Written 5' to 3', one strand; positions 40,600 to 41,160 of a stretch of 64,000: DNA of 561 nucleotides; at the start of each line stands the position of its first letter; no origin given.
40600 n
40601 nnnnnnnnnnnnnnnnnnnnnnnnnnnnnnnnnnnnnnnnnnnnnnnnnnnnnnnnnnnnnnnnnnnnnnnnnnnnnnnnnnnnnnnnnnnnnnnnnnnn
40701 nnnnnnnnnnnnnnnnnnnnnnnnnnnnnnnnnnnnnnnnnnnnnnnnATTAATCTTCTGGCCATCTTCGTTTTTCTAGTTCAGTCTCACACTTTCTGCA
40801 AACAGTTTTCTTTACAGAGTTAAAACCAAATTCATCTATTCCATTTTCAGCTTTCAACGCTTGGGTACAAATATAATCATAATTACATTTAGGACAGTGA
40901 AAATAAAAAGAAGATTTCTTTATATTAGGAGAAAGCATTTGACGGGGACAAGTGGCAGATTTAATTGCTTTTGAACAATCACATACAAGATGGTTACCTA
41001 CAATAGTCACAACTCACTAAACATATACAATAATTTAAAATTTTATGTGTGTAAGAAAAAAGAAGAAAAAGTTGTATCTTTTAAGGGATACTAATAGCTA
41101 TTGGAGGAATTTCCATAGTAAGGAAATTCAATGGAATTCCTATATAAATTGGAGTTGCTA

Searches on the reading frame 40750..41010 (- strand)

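Call 49: search_protein_families(library=pfam, proteins=[window:40750-41010:-], max_evalue=1)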
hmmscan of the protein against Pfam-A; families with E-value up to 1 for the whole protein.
window:40750-41010:- (86 aa): 3 families
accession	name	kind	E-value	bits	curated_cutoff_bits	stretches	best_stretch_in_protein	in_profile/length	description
PF17026.10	zf-RRPl_C4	-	0.0045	17.6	28.9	1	26-81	8-65/108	Putative ribonucleoprotein zinc-finger pf C4 type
PF05129.18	Zn_ribbon_Elf1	-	0.04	14.4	29.8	1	27-79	13-57/79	Transcription elongation factor Elf1 like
PF03804.19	DUF325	-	0.15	12.3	28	1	6-78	51-114/137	Viral proteins of unknown function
